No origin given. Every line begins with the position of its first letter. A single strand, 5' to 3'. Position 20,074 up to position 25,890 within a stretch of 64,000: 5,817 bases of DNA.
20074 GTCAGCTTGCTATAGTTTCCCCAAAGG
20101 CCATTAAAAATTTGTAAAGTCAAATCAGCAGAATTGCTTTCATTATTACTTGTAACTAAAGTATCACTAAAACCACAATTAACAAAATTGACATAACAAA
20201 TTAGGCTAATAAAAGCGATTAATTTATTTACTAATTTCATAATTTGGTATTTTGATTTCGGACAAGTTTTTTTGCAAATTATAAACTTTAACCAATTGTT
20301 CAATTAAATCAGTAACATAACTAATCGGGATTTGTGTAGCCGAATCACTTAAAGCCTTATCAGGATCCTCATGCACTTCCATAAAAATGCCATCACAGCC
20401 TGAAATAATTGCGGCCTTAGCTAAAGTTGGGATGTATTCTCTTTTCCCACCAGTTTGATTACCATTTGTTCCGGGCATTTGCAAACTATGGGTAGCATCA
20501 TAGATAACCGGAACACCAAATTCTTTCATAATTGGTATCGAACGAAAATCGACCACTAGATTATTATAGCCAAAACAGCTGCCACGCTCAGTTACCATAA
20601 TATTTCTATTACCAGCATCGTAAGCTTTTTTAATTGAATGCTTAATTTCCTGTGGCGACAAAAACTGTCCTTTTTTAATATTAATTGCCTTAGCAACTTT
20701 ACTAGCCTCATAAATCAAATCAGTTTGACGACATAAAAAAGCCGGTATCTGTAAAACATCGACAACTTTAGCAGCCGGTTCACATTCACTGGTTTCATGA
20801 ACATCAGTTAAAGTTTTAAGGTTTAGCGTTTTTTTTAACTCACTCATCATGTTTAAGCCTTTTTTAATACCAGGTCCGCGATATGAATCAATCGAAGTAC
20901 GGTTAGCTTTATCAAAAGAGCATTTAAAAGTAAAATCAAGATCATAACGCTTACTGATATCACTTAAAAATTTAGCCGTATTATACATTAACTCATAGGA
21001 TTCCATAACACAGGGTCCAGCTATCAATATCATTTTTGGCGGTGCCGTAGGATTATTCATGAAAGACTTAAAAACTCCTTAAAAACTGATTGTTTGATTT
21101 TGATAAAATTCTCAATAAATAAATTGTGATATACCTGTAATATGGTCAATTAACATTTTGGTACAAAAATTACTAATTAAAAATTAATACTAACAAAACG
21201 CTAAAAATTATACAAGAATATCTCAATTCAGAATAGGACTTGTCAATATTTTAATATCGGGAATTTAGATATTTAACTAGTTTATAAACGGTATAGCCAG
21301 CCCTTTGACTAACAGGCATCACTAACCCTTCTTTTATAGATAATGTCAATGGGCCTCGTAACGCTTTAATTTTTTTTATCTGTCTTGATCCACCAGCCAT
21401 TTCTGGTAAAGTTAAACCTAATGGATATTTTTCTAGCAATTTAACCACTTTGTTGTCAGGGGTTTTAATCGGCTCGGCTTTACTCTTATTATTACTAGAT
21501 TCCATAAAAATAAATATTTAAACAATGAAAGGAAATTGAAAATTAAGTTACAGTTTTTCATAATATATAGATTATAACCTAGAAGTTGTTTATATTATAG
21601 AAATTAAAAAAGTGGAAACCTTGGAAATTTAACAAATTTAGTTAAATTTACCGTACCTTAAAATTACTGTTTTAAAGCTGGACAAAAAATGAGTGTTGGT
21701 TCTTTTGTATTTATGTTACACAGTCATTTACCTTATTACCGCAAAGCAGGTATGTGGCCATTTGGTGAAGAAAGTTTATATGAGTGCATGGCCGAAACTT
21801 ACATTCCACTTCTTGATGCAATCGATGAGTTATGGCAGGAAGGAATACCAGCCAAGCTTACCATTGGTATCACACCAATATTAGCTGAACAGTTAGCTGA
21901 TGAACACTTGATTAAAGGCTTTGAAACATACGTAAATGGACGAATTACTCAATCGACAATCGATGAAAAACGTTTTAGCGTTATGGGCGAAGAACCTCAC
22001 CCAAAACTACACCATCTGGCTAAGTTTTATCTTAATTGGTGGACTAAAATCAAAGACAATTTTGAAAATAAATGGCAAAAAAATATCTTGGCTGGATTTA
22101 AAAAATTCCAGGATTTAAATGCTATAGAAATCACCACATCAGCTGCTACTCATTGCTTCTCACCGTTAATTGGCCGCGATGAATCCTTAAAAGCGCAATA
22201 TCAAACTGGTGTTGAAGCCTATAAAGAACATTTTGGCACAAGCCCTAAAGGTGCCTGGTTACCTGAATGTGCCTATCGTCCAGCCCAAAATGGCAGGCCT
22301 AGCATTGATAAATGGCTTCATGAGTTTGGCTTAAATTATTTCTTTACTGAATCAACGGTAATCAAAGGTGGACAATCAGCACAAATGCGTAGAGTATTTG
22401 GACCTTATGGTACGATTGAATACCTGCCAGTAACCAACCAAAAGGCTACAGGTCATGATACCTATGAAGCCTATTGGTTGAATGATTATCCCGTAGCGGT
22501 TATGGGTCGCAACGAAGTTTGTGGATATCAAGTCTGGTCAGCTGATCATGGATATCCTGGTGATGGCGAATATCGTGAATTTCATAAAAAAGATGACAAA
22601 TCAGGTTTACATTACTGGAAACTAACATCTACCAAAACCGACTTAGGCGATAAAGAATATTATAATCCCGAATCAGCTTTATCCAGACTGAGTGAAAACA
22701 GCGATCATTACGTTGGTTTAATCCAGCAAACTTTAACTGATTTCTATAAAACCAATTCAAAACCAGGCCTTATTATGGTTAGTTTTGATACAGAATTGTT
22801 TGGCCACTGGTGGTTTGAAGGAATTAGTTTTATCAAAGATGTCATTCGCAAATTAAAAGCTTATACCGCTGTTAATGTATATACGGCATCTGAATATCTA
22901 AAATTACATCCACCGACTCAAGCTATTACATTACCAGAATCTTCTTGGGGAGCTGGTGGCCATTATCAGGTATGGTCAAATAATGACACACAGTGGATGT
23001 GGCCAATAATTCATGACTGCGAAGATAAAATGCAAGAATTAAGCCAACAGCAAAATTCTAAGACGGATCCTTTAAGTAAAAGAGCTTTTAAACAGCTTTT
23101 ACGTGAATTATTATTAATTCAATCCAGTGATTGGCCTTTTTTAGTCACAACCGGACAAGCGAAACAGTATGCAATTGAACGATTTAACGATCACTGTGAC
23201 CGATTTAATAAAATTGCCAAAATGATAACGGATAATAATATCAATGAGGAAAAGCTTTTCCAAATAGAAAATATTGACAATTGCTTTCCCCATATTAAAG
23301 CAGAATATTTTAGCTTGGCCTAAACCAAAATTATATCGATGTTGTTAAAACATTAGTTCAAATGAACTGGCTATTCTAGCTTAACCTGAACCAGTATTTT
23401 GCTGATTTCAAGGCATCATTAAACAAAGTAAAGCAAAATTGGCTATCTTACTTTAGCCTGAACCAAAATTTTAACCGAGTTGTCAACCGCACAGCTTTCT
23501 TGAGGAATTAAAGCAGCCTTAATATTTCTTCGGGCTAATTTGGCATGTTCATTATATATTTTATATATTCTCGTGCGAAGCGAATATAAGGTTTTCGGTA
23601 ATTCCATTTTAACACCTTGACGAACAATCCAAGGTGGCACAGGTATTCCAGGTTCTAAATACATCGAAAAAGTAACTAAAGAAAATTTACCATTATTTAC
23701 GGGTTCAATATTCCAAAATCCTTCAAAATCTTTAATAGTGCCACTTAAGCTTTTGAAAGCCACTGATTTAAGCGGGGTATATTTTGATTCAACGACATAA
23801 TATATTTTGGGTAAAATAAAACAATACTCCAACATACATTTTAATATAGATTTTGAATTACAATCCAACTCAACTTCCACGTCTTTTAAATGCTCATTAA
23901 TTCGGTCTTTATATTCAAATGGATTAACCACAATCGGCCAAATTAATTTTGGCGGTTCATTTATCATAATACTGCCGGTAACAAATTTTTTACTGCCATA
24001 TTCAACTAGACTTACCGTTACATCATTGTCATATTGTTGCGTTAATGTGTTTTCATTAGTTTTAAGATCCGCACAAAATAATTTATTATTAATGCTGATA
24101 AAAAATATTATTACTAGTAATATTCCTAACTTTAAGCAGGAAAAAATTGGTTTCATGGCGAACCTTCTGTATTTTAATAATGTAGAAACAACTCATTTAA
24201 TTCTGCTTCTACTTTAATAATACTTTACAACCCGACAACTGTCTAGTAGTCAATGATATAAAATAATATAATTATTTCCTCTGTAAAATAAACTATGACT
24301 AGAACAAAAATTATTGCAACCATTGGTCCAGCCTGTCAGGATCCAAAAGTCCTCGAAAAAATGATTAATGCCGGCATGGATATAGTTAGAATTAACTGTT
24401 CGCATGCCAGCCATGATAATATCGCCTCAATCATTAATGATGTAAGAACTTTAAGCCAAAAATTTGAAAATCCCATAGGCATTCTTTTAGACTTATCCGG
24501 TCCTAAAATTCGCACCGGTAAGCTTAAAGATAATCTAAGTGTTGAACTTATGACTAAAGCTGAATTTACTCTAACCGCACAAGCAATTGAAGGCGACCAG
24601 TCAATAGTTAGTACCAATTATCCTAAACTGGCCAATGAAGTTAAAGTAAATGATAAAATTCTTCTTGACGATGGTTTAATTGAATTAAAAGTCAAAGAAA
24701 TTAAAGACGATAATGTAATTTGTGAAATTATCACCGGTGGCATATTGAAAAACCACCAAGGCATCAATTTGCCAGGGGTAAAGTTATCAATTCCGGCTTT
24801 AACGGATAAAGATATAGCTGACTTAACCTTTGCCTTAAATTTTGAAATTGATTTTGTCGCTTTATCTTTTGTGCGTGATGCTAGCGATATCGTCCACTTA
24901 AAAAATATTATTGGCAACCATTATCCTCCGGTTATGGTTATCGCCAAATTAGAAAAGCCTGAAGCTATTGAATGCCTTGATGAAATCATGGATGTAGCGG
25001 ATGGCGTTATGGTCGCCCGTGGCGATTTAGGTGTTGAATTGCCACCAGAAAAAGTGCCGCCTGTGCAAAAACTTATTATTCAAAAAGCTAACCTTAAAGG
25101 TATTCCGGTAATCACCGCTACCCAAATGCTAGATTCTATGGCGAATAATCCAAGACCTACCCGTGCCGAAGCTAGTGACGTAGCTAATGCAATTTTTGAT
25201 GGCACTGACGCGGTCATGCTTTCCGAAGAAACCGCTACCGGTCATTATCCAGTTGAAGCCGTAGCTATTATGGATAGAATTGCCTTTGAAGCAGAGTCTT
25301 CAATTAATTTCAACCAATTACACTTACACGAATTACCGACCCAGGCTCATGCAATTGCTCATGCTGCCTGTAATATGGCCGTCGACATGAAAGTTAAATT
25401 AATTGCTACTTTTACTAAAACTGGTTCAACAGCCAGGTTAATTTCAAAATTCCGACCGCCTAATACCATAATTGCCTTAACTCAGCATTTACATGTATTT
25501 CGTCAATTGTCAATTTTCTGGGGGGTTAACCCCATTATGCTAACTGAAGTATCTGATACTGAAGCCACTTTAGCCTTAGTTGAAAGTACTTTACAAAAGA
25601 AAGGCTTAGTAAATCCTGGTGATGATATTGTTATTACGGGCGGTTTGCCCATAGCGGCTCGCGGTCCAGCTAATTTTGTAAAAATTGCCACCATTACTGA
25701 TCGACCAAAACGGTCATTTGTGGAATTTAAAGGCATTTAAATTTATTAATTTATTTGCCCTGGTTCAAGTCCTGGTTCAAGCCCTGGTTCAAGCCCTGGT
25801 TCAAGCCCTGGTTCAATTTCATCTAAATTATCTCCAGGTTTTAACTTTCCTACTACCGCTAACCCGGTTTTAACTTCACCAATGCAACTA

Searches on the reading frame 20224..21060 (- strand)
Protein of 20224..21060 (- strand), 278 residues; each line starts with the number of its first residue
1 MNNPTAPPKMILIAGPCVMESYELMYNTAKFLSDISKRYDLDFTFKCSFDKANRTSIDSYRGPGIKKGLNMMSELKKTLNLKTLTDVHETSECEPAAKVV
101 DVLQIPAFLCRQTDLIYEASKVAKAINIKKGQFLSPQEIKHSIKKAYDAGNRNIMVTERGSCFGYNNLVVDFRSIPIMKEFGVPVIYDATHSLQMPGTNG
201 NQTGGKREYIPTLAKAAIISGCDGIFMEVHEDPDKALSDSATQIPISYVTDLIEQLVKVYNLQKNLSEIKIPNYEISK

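Call 72: search_protein_families(library=pfam, proteins=[window:20224-21060:-], max_evalue=0.00001)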
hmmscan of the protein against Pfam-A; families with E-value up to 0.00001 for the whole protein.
window:20224-21060:- (278 aa): 1 family
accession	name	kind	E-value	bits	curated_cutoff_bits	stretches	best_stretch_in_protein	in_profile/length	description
PF00793.26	DAHP_synth_1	-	5e-69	232.6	25.5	1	9-249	17-254/270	DAHP synthetase I family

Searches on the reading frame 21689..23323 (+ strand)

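Call 72: search_protein_families(library=pfam, proteins=[window:21689-23323:+], max_evalue=0.00001)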
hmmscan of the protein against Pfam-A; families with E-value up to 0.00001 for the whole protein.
window:21689-23323:+ (544 aa): 2 families
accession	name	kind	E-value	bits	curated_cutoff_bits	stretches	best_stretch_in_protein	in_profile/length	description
PF03065.20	Glyco_hydro_57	-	1.2e-33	117.1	21.2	1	7-416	1-291/291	Glycosyl hydrolase family 57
PF09210.16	BE_C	-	3.1e-31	108.2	25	1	441-541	2-101/101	1,4-alpha-glucan branching enzyme, C-terminal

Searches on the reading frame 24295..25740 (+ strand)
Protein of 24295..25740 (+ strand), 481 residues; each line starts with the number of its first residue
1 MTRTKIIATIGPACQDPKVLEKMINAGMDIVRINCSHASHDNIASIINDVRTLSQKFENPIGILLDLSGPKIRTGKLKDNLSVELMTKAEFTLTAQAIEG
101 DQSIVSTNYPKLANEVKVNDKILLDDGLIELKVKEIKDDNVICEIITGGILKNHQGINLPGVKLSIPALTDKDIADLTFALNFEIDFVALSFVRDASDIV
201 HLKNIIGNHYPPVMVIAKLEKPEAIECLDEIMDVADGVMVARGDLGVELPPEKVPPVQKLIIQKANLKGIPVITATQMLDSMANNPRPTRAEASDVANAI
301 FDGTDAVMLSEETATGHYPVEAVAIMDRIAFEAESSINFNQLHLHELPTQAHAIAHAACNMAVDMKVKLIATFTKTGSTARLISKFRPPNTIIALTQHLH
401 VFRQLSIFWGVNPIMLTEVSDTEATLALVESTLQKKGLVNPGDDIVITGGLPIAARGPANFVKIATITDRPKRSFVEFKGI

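Call 72: search_protein_families(library=pfam, proteins=[window:24295-25740:+], max_evalue=0.00001)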
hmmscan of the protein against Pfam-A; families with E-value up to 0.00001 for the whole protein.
window:24295-25740:+ (481 aa): 2 families
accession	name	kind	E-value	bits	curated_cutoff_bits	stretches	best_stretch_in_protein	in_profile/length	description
PF00224.27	PK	-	2.6e-117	392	30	1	2-323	2-328/328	Pyruvate kinase, barrel domain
PF02887.21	PK_C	-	3.9e-34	117.6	28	1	352-464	1-113/114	Pyruvate kinase, alpha/beta domain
